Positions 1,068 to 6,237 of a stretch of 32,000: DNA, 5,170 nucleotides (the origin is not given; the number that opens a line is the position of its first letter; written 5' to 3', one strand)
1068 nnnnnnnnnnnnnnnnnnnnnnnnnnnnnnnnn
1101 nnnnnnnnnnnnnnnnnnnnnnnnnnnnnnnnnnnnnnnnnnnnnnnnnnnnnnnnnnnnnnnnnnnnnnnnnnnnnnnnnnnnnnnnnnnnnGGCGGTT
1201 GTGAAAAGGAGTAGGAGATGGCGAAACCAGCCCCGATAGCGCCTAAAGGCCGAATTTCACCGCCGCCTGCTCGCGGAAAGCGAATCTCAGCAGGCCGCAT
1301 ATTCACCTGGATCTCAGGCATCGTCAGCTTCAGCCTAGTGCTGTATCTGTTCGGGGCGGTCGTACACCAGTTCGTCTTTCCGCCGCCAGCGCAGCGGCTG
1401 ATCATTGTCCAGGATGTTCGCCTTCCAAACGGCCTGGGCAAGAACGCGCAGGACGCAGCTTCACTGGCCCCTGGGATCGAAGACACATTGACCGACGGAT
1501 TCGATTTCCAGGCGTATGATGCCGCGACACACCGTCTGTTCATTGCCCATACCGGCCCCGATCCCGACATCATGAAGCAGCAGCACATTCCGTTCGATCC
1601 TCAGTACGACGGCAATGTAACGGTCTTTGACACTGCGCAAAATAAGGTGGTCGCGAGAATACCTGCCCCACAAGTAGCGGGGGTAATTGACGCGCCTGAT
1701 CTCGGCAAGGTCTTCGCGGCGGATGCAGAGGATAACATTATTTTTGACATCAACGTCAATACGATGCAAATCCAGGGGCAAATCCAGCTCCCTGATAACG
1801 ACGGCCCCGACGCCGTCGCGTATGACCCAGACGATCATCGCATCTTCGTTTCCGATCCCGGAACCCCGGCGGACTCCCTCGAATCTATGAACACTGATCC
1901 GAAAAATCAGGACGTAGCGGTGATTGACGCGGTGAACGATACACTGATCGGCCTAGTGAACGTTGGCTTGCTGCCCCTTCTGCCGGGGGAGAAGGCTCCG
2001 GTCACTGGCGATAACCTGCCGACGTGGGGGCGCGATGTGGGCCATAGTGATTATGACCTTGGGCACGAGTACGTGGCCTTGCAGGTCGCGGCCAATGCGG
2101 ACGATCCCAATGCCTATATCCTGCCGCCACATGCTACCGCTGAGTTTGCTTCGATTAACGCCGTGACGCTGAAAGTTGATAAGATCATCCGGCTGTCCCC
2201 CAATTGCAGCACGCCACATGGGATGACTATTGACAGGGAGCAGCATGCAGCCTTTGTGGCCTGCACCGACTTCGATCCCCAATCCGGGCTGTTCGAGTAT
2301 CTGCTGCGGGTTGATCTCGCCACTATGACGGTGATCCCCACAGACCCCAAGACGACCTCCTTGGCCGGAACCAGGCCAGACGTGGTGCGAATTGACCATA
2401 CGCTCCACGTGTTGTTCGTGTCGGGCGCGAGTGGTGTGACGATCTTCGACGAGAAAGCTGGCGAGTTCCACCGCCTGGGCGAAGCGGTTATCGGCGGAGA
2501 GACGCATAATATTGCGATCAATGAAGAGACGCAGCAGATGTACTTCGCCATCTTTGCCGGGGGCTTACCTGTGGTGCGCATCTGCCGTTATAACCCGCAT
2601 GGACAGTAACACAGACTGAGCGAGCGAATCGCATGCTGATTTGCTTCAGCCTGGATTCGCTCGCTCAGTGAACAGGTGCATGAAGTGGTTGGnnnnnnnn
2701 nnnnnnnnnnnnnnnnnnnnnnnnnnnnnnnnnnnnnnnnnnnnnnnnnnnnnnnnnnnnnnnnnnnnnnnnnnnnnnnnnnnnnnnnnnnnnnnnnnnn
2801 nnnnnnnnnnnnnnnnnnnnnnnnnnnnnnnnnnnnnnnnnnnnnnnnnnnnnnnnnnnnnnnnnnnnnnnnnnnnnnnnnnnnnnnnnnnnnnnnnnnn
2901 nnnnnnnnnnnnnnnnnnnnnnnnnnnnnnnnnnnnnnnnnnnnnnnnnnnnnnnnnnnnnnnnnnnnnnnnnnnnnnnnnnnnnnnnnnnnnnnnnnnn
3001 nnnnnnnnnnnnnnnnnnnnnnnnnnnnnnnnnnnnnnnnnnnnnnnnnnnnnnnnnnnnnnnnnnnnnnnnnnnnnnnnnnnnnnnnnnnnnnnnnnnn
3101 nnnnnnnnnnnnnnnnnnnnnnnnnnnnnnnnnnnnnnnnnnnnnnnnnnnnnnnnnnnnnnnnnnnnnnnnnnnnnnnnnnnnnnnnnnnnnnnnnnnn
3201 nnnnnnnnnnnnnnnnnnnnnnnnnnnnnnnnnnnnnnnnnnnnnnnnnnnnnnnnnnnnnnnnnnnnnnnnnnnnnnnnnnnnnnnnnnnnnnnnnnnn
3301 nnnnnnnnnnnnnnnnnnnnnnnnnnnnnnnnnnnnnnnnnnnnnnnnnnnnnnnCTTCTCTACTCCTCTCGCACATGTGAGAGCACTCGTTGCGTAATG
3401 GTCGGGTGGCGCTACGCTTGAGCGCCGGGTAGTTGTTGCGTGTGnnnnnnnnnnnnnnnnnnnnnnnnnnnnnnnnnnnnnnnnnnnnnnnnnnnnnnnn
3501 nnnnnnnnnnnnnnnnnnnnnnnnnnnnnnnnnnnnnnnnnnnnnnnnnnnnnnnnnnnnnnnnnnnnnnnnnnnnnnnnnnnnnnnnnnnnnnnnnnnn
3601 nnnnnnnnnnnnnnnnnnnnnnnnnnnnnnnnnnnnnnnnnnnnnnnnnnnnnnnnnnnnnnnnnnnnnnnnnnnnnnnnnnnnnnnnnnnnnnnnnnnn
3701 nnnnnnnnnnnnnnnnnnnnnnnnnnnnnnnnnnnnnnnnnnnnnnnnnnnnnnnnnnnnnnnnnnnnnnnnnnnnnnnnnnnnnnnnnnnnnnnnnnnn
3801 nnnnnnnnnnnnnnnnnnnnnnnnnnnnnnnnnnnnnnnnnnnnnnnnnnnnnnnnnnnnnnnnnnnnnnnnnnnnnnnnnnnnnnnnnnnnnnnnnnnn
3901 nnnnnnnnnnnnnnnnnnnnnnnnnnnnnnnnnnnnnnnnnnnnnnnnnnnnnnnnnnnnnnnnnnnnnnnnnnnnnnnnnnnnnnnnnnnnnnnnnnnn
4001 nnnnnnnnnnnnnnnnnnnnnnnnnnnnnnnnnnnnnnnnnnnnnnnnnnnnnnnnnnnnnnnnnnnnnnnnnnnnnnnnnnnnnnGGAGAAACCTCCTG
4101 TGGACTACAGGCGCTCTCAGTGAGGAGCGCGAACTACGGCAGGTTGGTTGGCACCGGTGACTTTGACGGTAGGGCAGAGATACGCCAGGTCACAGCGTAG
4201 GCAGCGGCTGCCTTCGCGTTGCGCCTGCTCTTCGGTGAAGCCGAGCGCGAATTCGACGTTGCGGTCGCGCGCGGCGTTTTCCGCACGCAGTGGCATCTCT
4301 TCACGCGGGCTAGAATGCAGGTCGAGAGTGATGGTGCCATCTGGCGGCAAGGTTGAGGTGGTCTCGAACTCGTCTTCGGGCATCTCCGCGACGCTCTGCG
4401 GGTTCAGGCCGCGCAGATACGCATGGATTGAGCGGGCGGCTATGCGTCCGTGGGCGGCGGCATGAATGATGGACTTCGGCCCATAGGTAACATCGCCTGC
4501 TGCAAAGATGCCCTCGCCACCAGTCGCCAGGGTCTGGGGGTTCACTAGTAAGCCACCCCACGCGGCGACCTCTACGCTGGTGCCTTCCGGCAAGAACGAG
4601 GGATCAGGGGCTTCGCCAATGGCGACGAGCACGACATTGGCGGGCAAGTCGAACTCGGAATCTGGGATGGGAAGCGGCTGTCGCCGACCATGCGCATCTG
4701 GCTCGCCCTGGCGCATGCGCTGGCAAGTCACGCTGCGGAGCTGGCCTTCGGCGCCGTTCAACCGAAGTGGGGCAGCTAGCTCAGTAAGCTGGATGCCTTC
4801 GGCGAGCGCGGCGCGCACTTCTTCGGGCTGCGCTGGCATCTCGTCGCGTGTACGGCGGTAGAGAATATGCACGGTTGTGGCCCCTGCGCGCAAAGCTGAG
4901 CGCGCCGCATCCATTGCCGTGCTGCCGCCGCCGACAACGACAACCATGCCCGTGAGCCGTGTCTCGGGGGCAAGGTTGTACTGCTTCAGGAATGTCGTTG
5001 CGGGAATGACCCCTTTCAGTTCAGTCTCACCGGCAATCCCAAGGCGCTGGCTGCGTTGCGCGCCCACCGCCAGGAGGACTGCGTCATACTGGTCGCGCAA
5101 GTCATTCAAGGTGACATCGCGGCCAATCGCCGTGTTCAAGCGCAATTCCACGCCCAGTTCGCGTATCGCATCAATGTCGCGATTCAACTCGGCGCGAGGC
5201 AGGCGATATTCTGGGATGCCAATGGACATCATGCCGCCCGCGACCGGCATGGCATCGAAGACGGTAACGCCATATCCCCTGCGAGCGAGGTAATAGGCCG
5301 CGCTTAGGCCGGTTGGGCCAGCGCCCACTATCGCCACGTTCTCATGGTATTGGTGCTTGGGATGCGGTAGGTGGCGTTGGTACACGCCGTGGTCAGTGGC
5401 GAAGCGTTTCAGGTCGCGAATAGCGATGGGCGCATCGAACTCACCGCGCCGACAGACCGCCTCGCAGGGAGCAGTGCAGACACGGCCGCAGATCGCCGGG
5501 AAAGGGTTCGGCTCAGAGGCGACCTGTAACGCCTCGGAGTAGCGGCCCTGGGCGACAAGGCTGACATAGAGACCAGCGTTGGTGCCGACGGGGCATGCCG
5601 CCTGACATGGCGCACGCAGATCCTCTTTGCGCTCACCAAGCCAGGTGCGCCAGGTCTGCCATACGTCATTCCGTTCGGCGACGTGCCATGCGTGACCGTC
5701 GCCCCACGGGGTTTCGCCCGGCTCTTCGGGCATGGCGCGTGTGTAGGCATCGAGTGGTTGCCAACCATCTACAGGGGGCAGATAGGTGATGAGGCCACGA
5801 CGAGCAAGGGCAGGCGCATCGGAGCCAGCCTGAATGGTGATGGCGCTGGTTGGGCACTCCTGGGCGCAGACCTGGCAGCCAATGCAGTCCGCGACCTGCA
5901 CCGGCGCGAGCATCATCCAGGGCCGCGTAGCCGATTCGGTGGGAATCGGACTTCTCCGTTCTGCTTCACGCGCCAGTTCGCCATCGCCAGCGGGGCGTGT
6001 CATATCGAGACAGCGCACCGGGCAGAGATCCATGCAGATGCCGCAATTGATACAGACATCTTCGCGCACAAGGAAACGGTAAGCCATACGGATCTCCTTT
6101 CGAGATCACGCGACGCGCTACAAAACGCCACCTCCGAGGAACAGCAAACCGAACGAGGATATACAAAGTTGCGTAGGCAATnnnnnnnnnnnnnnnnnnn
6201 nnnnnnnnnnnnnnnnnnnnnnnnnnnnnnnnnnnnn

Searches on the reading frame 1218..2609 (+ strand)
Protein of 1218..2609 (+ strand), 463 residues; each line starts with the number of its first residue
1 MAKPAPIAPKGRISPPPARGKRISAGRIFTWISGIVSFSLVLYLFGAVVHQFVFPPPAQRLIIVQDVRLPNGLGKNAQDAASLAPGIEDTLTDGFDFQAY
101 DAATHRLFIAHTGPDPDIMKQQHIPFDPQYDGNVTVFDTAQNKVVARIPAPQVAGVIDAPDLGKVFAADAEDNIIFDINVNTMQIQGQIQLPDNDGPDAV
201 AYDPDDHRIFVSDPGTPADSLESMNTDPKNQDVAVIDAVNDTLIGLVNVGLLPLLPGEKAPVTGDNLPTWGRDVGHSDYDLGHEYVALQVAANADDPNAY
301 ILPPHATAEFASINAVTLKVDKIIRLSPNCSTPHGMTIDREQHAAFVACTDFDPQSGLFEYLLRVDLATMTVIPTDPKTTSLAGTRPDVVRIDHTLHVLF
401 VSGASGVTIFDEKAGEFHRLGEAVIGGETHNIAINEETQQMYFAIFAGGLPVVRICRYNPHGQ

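Call 15: search_protein_families(library=pfam, proteins=[window:1218-2609:+], max_evalue=0.001)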
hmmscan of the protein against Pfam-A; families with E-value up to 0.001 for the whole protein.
window:1218-2609:+ (463 aa): 0 families

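Call 74: find_encoding_contigs(protein=window:1218-2609:+, flank=10000, max_places=1)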
Protein window:1218-2609:+ (463 aa): 2 contigs read that carry it; 1 place shown.
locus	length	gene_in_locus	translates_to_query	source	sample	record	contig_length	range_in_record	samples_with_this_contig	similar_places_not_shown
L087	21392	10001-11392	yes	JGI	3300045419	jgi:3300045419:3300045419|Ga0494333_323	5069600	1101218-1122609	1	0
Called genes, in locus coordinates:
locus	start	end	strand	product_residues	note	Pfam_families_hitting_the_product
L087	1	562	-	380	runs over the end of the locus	PF02547:Queuosine_synth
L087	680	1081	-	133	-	PF09685:MamF_MmsF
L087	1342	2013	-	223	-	PF08241:Methyltransf_11 (faint), PF13649:Methyltransf_25 (weak)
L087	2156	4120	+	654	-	PF13672:PP2C_2, PF00481:PP2C (weak)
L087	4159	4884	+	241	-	PF00106:adh_short, PF08659:KR, PF13561:adh_short_C2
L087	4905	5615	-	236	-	PF13349:DUF4097 (faint)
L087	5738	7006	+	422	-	-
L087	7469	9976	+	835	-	PF00664:ABC_membrane, PF02463:SMC_N (weak), PF00005:ABC_tran, PF16697:Yop-YscD_cpl (faint), PF00498:FHA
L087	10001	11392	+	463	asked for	-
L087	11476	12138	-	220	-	-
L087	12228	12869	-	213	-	-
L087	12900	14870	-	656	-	PF12838:Fer4_7 (weak), PF13187:Fer4_9 (weak), PF14691:Fer4_20, PF01946:Thi4 (weak), PF01266:DAO, PF07992:Pyr_redox_2, PF12831:FAD_oxidored (weak), PF13450:NAD_binding_8, +4 more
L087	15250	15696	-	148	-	PF00011:HSP20, PF17886:ArsA_HSP20 (weak)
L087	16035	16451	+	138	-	PF13686:DrsE_2, PF02635:DsrE (faint), PF13686:DrsE_2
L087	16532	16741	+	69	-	PF11127:YgaP-like_TM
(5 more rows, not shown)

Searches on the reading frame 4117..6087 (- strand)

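Call 15: search_protein_families(library=pfam, proteins=[window:4117-6087:-], max_evalue=0.001)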
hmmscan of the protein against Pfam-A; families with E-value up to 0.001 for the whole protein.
window:4117-6087:- (656 aa): 19 families
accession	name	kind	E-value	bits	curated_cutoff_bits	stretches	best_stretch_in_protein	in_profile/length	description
PF07992.20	Pyr_redox_2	-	3.4e-32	112.5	26.1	1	250-547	2-291/291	Pyridine nucleotide-disulphide oxidoreductase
PF14691.11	Fer4_20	-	3.3e-19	69.2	25.8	1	159-234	30-108/113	Dihydroprymidine dehydrogenase domain II, 4Fe-4S cluster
PF13738.12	Pyr_redox_3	-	1.7e-10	41.1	30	1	337-531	128-305/305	Pyridine nucleotide-disulphide oxidoreductase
PF01266.30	DAO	-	6.5e-10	39.5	27.9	1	251-284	2-35/353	FAD dependent oxidoreductase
PF13450.12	NAD_binding_8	-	1.3e-09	38.7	21.9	1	253-288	1-36/68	NAD(P)-binding Rossmann-like domain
PF00070.33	Pyr_redox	-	3e-09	37.7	22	1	250-281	1-32/82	Pyridine nucleotide-disulphide oxidoreductase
PF12831.13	FAD_oxidored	-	7.2e-09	35.9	27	1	251-291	2-42/416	FAD dependent oxidoreductase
PF01946.23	Thi4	-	1.9e-07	31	26.2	1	249-289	18-59/235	Thi4 family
PF12838.12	Fer4_7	-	6.4e-07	30.2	27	1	12-82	2-52/52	4Fe-4S dicluster domain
PF00037.32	Fer4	-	1.4e-06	28.3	21.1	2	7-27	3-23/24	4Fe-4S binding domain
PF13187.11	Fer4_9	-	3.1e-06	27.6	27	1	12-83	2-52/52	4Fe-4S dicluster domain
PF01494.25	FAD_binding_3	-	2.2e-05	24.3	22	1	250-280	3-33/349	FAD binding domain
PF01262.27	AlaDh_PNT_C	-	5.6e-05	23.1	23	0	380-408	29-57/214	Alanine dehydrogenase/PNT, C-terminal domain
PF21799.2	MurD-like_N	-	7e-05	23.5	27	1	250-279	2-31/88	Mur ligase MurD-like, N-terminal domain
PF13534.11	Fer4_17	-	0.0001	23.2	22.2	1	12-80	2-58/61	4Fe-4S dicluster domain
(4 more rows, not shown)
